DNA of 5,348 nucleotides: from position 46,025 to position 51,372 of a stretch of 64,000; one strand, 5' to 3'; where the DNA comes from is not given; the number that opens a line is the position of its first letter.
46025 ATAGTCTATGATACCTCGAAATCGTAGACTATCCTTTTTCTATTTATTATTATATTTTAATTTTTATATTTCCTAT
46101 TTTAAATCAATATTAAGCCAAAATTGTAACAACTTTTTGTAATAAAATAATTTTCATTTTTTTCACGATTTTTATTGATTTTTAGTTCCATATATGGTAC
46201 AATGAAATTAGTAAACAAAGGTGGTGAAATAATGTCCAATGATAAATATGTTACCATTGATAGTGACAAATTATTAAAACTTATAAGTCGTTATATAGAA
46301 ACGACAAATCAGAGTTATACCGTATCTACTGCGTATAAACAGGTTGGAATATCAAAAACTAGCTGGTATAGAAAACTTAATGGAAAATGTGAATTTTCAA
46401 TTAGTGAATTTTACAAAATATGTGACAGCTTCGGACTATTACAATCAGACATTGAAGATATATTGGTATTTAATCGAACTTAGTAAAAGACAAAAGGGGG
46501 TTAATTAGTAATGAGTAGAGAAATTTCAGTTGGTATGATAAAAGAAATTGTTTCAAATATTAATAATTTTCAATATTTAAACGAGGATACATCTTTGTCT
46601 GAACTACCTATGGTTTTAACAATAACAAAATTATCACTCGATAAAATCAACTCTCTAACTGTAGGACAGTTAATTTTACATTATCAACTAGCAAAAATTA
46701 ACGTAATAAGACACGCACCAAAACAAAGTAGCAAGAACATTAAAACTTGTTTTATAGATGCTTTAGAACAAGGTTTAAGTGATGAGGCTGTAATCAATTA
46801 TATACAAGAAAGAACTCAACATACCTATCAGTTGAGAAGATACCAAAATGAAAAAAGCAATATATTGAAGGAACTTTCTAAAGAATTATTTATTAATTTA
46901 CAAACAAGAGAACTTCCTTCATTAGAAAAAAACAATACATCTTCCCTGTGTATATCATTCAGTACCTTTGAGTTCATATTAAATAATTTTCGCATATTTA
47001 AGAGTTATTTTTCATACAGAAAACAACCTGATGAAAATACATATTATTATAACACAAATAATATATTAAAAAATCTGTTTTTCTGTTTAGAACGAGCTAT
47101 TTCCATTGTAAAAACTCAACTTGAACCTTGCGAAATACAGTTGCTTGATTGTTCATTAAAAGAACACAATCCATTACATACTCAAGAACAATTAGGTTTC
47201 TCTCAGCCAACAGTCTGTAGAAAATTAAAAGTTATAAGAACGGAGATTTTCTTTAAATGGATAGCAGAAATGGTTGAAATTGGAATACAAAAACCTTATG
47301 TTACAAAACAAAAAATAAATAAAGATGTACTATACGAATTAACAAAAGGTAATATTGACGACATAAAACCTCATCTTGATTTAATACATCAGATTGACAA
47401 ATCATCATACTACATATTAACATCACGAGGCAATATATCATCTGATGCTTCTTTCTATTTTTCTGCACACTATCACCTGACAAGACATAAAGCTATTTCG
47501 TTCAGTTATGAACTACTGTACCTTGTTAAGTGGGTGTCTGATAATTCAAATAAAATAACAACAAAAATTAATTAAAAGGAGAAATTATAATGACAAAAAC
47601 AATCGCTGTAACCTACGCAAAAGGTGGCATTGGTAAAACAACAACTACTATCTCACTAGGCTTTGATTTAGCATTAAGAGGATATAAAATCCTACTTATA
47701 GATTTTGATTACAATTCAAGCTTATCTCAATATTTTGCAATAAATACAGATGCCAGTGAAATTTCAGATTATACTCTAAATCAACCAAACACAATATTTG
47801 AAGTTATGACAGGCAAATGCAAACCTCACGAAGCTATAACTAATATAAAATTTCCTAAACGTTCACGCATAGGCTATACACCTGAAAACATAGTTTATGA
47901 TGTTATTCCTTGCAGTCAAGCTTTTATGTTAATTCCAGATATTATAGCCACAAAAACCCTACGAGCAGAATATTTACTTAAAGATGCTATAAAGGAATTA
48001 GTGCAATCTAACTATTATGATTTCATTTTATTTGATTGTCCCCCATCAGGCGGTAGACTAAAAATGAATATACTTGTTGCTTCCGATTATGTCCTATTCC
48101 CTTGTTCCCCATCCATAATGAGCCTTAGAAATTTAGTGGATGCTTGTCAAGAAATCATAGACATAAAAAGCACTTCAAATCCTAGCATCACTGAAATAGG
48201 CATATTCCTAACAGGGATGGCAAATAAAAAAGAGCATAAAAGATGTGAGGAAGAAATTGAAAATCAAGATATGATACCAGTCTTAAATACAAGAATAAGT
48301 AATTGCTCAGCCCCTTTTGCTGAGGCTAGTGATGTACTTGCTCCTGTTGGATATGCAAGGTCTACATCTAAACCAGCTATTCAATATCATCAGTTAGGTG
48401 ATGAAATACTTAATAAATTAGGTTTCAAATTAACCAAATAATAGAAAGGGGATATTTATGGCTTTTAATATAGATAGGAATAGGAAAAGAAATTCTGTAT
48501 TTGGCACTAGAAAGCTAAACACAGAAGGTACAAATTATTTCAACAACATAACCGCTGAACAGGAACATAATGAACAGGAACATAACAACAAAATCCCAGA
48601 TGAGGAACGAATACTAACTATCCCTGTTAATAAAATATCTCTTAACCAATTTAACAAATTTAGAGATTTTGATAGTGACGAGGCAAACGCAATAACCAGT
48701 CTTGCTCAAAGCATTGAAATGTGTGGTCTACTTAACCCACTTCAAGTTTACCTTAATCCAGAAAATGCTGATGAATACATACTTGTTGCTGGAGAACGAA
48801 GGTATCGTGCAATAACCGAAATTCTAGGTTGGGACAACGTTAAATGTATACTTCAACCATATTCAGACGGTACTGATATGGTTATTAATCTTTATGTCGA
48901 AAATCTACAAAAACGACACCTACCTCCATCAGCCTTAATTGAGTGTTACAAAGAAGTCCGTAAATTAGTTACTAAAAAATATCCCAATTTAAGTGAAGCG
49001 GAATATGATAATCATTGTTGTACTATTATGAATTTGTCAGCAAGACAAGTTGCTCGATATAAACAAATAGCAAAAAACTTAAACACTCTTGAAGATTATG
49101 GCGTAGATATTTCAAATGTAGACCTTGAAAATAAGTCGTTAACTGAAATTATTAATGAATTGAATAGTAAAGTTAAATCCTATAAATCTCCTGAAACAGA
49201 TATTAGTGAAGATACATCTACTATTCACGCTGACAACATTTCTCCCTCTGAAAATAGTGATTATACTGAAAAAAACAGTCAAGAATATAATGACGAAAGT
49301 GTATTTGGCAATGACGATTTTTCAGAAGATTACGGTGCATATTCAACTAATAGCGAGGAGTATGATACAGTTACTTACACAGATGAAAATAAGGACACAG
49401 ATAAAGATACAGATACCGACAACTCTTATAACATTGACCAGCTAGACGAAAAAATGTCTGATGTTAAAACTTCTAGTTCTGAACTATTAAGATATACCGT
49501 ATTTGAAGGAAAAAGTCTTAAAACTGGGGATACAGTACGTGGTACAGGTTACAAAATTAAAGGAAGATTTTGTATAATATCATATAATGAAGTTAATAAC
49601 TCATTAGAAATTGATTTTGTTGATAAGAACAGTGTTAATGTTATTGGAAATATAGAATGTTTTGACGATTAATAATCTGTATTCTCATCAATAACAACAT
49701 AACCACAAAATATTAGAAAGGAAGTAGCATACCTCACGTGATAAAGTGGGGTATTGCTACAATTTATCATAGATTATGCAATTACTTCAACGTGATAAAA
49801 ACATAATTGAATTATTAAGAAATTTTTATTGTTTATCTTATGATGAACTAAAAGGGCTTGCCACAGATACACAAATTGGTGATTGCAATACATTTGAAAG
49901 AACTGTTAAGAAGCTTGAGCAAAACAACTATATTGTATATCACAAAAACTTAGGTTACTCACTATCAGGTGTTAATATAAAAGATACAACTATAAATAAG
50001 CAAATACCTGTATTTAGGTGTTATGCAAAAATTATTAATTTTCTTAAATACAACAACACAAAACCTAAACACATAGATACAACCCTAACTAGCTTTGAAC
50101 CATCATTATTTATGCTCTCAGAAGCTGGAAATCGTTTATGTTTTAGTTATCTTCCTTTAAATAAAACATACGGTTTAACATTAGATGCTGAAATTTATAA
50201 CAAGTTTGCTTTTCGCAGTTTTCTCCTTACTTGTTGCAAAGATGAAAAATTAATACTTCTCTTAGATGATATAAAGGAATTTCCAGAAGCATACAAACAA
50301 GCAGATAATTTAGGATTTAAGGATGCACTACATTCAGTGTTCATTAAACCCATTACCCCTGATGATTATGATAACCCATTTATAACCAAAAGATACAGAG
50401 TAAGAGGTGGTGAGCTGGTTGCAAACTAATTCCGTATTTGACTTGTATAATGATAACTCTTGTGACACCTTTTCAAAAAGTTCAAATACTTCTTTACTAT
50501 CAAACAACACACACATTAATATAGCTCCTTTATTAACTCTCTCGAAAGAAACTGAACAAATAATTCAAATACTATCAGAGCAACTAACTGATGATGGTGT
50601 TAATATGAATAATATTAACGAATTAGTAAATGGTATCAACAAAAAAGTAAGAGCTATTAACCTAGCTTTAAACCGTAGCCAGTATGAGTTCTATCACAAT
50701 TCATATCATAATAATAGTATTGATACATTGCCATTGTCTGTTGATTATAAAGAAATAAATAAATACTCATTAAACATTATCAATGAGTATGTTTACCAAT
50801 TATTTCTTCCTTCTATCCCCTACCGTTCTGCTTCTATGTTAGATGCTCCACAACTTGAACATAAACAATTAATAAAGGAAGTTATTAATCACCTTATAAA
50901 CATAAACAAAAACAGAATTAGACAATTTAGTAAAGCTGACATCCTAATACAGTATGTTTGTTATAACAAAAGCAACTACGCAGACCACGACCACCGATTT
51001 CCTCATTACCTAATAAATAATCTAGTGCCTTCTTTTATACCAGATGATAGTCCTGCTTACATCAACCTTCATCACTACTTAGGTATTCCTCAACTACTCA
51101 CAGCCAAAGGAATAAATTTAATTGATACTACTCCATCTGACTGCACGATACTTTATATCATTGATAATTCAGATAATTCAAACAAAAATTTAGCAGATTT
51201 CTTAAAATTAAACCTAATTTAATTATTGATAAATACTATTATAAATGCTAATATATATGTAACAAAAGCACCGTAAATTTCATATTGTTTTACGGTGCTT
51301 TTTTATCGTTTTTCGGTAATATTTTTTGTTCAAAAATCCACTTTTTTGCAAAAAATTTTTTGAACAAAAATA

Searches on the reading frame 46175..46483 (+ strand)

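Call 55: search_protein_families(library=pfam, proteins=[window:46175-46483:+], max_evalue=0.01)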
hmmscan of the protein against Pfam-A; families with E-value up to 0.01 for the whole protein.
window:46175-46483:+ (102 aa): 1 family
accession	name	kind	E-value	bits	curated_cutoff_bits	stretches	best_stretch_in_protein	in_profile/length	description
PF13443.12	HTH_26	-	4.6e-05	24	22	1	54-100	17-61/63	Cro/C1-type HTH DNA-binding domain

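Call 96: search_protein_families(library=pfam, proteins=[window:46232-46483:+], max_evalue=1)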
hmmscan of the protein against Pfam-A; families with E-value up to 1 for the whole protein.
window:46232-46483:+ (83 aa): 7 families
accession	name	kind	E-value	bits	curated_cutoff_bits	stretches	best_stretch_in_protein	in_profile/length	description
PF13443.12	HTH_26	-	3.1e-05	24.6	22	1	35-81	17-61/63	Cro/C1-type HTH DNA-binding domain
PF08667.16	BetR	-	0.0076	16.8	21.6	1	34-69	28-63/148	BetR domain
PF12844.13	HTH_19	-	0.0087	16.4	30.2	1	37-72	21-56/64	Helix-turn-helix domain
PF13560.12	HTH_31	-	0.099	13.4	27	1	30-74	16-61/64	Helix-turn-helix domain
PF05339.17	DUF739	-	0.1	13.2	27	1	16-76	7-64/69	Protein of unknown function (DUF739)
PF22194.2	F-93_WHD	-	0.12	12.9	28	1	35-64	7-36/62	F-93, winged-helix domain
PF02796.21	HTH_7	-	0.19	12.3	23.8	1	29-51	22-44/45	Helix-turn-helix domain of resolvase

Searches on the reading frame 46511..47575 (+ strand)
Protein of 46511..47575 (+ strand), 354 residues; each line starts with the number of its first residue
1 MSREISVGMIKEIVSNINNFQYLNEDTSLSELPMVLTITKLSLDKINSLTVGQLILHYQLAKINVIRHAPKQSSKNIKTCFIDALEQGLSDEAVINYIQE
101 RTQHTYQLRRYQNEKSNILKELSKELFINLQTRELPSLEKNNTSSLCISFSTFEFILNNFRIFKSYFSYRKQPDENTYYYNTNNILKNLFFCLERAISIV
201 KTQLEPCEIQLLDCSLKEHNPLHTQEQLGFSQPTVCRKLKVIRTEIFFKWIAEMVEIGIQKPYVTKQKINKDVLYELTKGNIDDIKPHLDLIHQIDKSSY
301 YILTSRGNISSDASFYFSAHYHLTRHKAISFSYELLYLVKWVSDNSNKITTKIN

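Call 12: search_protein_families(library=pfam, proteins=[window:46511-47575:+], max_evalue=0.001)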
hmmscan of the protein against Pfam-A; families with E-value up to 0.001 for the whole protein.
window:46511-47575:+ (354 aa): 0 families

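Call 96: search_protein_families(library=pfam, proteins=[window:46511-47575:+], max_evalue=1)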
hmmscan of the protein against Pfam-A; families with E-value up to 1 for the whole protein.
window:46511-47575:+ (354 aa): 1 family
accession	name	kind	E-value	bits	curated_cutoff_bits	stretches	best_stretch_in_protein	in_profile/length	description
PF15977.11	HTH_46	-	0.15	12.5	29.3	0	93-136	24-61/68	Winged helix-turn-helix DNA binding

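Call 102: search_protein_families(library=phrogs, proteins=[window:46511-47575:+], max_evalue=0.001)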
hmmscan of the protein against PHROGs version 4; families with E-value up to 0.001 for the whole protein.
window:46511-47575:+ (354 aa): 0 families

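Call 103: search_protein_families(library=ncbifam, proteins=[window:46511-47575:+], max_evalue=0.001)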
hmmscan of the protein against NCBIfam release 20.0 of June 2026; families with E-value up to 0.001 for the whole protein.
window:46511-47575:+ (354 aa): 0 families

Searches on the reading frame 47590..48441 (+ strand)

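Call 12: search_protein_families(library=pfam, proteins=[window:47590-48441:+], max_evalue=0.001)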
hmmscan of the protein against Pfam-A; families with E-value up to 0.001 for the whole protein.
window:47590-48441:+ (283 aa): 8 families
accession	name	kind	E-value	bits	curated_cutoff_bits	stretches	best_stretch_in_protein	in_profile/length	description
PF13614.12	AAA_31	-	8.2e-33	114.2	27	1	2-200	1-175/177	AAA domain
PF01656.29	CbiA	-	1.1e-14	54.9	25.4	1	5-237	1-110/125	CobQ/CobB/MinD/ParA nucleotide binding domain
PF10609.15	ParA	-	1.2e-09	38.4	27.1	1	2-159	3-128/246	NUBPL iron-transfer P-loop NTPase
PF02374.21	ArsA_ATPase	-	3.3e-09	36.8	24.3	1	10-54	8-52/305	Anion-transporting ATPase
PF09140.17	MipZ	-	1.1e-07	31.9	20.7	1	4-69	2-70/262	ATPase MipZ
PF07015.17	VirC1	-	2.7e-06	27.3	24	0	5-48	4-47/231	VirC1 protein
PF06564.18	CBP_BcsQ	-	1.9e-05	24.7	21.3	0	4-54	3-53/234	Cellulose biosynthesis protein BcsQ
PF00142.24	Fer4_NifH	-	0.00051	20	25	1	6-42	4-39/271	4Fe-4S iron sulfur cluster binding proteins, NifH/frxC family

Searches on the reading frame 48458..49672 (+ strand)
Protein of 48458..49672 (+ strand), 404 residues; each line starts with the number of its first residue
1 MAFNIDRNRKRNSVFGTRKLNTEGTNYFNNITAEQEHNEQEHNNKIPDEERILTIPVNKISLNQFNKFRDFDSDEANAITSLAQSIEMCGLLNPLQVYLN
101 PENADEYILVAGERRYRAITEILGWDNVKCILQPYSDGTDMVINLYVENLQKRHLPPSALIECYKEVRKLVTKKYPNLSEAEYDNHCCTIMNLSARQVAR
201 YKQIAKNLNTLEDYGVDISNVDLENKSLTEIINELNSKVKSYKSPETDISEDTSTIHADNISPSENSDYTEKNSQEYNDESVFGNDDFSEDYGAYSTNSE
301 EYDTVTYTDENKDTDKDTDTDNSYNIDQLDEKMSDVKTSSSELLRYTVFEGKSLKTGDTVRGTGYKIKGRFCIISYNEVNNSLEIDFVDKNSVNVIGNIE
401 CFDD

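Call 12: search_protein_families(library=pfam, proteins=[window:48458-49672:+], max_evalue=0.001)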
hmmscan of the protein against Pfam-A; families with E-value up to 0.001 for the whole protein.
window:48458-49672:+ (404 aa): 1 family
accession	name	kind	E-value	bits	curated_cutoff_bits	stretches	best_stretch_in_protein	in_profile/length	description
PF02195.25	ParB_N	-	1.2e-12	48.1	26.3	1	51-151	2-95/95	ParB N-terminal domain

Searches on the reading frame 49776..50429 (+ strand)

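Call 12: search_protein_families(library=pfam, proteins=[window:49776-50429:+], max_evalue=0.001)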
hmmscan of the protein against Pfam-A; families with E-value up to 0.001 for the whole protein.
window:49776-50429:+ (217 aa): 0 families

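Call 94: search_protein_families(library=pfam, proteins=[window:49776-50429:+], max_evalue=1)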
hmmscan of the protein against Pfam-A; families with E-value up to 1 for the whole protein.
window:49776-50429:+ (217 aa): 1 family
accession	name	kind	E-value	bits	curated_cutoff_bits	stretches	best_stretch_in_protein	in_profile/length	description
PF24741.1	AlkZ-rel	-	0.19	11.6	26.5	1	4-56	101-153/221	AlkZ related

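Call 102: search_protein_families(library=phrogs, proteins=[window:49776-50429:+], max_evalue=0.001)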
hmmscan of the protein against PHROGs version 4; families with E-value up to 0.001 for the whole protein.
window:49776-50429:+ (217 aa): 0 families

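Call 103: search_protein_families(library=ncbifam, proteins=[window:49776-50429:+], max_evalue=0.001)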
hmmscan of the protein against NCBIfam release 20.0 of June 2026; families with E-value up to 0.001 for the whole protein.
window:49776-50429:+ (217 aa): 0 families

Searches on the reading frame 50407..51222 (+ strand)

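Call 37: search_protein_families(library=pfam, proteins=[window:50407-51222:+], max_evalue=0.01)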
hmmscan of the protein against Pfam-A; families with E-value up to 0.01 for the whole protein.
window:50407-51222:+ (271 aa): 0 families

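Call 96: search_protein_families(library=pfam, proteins=[window:50407-51222:+], max_evalue=1)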
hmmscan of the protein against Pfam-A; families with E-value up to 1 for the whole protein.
window:50407-51222:+ (271 aa): 1 family
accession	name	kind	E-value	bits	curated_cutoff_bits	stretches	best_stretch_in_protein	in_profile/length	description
PF22144.1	Fungal_virus_P2_C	-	0.14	11.4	26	1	43-93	236-284/456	Fungal virus Capsid protein, C-terminal domain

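Call 102: search_protein_families(library=phrogs, proteins=[window:50407-51222:+], max_evalue=0.001)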
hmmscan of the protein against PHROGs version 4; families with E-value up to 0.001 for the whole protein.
window:50407-51222:+ (271 aa): 0 families

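Call 103: search_protein_families(library=ncbifam, proteins=[window:50407-51222:+], max_evalue=0.001)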
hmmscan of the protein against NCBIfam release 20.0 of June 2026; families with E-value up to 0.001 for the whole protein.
window:50407-51222:+ (271 aa): 1 family
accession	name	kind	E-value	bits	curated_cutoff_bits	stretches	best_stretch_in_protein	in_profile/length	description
NF040973.1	restrict_Sau3AI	equivalog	5.5e-05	22.3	300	1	121-209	237-333/475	Sau3AI family type II restriction endonuclease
